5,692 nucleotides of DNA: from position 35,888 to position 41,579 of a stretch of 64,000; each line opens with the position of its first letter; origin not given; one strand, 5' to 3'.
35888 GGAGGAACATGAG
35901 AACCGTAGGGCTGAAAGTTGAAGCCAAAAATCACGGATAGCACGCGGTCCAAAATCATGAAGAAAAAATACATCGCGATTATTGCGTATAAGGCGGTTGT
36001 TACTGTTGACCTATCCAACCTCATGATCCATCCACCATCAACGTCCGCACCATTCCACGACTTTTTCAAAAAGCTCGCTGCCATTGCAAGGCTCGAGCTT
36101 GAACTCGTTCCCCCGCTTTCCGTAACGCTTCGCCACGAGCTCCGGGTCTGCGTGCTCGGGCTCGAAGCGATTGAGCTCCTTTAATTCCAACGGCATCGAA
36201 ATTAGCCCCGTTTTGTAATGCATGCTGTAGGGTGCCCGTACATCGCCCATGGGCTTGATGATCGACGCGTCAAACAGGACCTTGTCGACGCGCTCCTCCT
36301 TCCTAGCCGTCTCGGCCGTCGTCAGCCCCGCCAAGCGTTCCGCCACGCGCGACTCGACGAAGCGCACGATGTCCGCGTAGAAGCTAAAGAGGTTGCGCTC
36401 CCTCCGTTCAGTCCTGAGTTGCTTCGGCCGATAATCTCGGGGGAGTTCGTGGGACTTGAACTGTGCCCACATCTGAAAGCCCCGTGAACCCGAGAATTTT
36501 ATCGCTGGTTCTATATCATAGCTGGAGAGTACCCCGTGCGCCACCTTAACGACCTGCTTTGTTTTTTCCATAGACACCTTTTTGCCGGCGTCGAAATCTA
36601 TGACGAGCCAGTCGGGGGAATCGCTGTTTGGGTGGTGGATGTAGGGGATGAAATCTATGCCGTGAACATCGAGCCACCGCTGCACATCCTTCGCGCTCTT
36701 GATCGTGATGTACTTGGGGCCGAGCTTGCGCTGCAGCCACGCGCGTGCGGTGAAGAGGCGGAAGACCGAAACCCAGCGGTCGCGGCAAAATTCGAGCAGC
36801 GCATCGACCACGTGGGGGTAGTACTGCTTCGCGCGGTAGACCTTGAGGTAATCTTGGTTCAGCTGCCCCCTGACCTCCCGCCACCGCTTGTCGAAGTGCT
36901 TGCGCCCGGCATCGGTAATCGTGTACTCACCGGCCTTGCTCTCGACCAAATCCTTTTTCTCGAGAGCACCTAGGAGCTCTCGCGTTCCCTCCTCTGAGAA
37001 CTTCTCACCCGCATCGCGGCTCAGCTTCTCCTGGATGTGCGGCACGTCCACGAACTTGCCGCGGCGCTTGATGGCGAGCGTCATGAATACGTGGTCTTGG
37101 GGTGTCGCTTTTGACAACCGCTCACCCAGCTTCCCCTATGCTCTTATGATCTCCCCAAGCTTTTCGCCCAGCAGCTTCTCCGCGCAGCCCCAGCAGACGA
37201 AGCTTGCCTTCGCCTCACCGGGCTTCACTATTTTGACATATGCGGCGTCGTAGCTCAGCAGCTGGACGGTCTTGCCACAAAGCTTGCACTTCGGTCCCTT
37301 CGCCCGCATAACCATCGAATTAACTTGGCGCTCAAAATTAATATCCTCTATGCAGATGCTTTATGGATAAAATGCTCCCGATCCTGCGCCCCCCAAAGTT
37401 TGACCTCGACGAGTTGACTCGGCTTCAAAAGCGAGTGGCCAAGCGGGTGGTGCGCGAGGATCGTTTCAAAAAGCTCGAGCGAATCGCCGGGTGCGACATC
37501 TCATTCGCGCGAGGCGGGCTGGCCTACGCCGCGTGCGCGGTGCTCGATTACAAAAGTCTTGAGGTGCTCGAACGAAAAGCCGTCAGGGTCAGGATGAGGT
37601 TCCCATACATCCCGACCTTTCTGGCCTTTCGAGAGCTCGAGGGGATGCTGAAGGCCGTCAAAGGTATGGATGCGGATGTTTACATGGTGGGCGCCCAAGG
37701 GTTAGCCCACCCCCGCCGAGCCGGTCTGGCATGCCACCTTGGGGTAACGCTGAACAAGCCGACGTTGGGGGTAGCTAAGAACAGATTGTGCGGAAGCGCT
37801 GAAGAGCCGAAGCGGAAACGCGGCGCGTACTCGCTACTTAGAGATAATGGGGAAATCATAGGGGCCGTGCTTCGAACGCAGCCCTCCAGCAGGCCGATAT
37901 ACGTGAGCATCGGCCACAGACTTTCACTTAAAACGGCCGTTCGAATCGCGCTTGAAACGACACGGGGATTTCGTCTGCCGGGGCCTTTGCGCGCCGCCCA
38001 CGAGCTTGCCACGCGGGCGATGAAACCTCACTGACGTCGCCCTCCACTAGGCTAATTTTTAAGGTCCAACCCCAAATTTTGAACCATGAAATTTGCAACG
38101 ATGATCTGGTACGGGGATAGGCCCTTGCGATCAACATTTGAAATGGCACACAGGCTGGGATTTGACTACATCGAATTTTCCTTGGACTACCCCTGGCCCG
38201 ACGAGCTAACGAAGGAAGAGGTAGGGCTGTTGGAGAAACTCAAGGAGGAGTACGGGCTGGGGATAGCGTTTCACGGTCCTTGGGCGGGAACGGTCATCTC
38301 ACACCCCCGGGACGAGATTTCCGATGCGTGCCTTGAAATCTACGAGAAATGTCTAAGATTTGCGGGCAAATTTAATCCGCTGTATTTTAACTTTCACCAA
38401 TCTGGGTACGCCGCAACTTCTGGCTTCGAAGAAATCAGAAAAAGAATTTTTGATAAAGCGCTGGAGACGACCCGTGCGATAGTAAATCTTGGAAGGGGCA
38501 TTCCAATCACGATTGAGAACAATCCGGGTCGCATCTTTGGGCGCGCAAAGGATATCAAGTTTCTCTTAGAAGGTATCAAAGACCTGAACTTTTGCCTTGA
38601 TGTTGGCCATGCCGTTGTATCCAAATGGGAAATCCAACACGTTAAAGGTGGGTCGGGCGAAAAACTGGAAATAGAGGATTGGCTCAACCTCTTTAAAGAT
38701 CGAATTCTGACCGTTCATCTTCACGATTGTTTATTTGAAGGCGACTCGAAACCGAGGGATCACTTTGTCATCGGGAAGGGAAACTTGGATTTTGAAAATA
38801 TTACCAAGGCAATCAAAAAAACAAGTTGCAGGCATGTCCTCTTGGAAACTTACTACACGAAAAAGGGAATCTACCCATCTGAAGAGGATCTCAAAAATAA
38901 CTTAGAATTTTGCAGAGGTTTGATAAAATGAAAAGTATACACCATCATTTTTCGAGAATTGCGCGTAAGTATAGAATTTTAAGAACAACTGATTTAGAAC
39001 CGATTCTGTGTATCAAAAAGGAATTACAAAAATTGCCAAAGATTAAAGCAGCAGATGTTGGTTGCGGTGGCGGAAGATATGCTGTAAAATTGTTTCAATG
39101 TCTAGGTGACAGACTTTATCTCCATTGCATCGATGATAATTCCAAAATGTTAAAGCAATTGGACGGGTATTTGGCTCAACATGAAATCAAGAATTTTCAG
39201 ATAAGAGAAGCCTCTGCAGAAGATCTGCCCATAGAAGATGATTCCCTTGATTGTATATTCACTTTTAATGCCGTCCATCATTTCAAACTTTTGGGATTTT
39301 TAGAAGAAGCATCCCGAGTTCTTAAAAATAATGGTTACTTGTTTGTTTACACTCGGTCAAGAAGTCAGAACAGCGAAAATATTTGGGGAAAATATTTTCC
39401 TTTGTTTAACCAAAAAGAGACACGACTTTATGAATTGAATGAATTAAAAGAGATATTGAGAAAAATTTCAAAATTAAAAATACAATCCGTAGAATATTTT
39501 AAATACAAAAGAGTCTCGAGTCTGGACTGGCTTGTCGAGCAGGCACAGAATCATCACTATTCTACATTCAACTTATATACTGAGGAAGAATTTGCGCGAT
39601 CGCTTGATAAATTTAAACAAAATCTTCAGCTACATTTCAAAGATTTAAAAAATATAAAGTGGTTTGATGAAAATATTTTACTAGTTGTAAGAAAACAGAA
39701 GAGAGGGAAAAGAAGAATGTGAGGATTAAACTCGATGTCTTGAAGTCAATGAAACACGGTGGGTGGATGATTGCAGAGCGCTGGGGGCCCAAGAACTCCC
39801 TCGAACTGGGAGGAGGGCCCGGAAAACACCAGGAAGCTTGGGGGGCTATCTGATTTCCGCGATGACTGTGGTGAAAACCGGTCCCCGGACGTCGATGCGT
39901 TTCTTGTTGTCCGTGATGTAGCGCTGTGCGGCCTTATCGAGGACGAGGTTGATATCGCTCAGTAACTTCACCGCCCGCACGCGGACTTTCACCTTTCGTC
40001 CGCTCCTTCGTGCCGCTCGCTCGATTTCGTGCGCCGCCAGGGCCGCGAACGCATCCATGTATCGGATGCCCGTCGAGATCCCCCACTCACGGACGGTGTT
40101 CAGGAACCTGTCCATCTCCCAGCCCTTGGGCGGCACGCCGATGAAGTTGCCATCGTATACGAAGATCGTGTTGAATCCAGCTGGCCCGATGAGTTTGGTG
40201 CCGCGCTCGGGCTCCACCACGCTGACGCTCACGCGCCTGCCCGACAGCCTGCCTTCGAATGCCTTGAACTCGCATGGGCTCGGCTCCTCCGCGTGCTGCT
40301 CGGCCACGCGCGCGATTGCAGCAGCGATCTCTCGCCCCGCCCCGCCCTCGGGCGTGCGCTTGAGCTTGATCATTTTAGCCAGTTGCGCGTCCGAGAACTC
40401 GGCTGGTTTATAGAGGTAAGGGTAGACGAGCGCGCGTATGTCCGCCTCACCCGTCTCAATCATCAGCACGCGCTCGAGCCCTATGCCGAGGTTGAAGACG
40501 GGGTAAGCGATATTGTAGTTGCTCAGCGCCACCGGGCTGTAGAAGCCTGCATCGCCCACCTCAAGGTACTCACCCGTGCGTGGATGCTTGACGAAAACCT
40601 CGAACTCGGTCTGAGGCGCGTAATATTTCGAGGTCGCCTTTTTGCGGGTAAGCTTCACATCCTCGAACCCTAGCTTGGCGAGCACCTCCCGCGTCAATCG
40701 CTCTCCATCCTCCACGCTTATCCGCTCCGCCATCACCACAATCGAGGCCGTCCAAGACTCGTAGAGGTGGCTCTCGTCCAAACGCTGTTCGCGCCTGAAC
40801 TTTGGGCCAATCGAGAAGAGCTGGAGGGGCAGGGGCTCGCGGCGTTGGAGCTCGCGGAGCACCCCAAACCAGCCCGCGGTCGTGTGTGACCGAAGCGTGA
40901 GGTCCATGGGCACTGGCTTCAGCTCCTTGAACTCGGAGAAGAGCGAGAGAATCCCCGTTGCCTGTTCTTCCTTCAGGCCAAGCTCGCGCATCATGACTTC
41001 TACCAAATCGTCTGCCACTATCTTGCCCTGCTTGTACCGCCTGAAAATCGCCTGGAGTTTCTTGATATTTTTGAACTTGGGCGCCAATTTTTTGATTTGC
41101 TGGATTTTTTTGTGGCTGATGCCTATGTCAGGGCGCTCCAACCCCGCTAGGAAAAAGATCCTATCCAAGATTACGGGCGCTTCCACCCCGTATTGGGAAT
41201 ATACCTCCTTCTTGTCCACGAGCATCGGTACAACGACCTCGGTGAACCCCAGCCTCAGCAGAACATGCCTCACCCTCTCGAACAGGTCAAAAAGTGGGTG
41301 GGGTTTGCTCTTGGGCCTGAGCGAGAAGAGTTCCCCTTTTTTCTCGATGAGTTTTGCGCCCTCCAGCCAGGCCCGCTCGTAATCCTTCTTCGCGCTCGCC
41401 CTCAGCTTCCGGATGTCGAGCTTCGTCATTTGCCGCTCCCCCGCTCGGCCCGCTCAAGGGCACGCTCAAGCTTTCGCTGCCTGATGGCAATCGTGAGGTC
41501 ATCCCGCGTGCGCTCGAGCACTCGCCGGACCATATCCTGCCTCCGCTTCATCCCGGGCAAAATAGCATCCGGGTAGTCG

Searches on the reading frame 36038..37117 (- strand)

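Call 45: search_protein_families(library=pfam, proteins=[window:36038-37117:-], max_evalue=0.0001)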
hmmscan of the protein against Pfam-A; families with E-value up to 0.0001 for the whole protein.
window:36038-37117:- (359 aa): 1 family
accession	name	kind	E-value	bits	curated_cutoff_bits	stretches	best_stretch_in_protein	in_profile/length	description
PF21686.3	LigD_Prim-Pol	-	1.3e-18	68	27.4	1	134-336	65-251/254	LigD, primase-polymerase domain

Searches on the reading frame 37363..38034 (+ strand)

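Call 45: search_protein_families(library=pfam, proteins=[window:37363-38034:+], max_evalue=0.0001)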
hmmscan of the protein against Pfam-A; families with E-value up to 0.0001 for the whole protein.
window:37363-38034:+ (223 aa): 1 family
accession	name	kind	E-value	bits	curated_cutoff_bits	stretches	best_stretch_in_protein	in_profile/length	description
PF04493.20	Endonuclease_5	-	2.1e-66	223.8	23.4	1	24-213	2-197/198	Endonuclease V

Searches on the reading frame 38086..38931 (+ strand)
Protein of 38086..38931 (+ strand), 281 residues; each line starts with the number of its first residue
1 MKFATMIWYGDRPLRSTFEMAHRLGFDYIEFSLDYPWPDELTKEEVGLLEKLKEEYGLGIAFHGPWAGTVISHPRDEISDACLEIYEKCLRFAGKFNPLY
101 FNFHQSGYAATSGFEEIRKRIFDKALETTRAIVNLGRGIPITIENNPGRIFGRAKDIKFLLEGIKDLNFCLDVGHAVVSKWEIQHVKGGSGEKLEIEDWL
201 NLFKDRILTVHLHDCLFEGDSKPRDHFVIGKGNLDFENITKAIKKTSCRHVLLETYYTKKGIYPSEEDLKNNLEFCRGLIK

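Call 45: search_protein_families(library=pfam, proteins=[window:38086-38931:+], max_evalue=0.0001)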
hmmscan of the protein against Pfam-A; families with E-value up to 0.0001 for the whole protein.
window:38086-38931:+ (281 aa): 1 family
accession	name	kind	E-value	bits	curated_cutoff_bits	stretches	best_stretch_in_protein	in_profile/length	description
PF01261.30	AP_endonuc_2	-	9.9e-23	81.5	31.1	1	18-277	1-247/249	Xylose isomerase-like TIM barrel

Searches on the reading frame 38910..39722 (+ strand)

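Call 45: search_protein_families(library=pfam, proteins=[window:38910-39722:+], max_evalue=0.0001)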
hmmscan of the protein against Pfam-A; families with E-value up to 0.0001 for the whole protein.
window:38910-39722:+ (270 aa): 8 families
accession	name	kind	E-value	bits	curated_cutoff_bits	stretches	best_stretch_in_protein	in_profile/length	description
PF08241.18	Methyltransf_11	-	5.4e-18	65.9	21.2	1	49-146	2-95/95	Methyltransferase domain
PF13649.12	Methyltransf_25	-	3.2e-16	60.2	27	1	48-142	2-97/97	Methyltransferase domain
PF13847.12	Methyltransf_31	-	2.2e-15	57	27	1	46-150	6-113/145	Methyltransferase domain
PF08242.18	Methyltransf_12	-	4.1e-12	47.1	30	1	49-144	2-98/98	Methyltransferase domain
PF01209.24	Ubie_methyltran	-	6.3e-11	42.5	20.1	1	39-154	43-159/233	ubiE/COQ5 methyltransferase family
PF05148.21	Methyltransf_8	-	6.4e-06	26.6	27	1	30-156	58-167/219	Hypothetical methyltransferase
PF05175.20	MTS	-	6.6e-06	26.3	23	1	39-153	27-145/170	Methyltransferase small domain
PF13489.12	Methyltransf_23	-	2e-05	24.8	27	1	49-185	28-156/164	Methyltransferase domain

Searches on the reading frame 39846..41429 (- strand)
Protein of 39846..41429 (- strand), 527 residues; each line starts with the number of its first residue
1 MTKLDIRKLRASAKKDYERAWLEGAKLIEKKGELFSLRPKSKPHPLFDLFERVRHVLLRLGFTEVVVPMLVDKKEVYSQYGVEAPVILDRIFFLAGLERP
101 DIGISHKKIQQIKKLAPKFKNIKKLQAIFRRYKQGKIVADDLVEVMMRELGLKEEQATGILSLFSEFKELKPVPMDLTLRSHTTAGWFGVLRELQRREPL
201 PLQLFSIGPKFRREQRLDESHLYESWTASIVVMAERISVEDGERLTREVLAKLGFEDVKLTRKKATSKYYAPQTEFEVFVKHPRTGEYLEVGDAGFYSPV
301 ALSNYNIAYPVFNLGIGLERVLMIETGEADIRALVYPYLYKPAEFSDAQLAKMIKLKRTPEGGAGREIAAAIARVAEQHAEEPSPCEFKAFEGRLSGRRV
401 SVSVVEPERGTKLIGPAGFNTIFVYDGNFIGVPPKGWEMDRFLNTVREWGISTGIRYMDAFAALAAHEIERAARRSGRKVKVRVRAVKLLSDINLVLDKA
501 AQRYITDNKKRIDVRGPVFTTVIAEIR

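Call 45: search_protein_families(library=pfam, proteins=[window:39846-41429:-], max_evalue=0.0001)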
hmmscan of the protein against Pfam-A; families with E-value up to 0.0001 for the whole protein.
window:39846-41429:- (527 aa): 4 families
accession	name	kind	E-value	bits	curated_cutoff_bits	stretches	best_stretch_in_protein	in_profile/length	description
PF01409.25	tRNA-synt_2d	-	3e-38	132.1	19.8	1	101-337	3-238/246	tRNA synthetases class II core domain (F)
PF00587.30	tRNA-synt_2b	-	2.4e-08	34.7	29.3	1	176-323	10-173/179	tRNA synthetase class II core domain (G, H, P, S and T)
PF17759.6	tRNA_synthFbeta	-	3.7e-07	30.3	22.4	0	179-313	74-209/214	Phenylalanyl tRNA synthetase beta chain CLM domain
PF18006.6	SepRS_C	-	8.5e-07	29.3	26.9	1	420-455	1-31/31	O-phosphoseryl-tRNA synthetase C-terminal domain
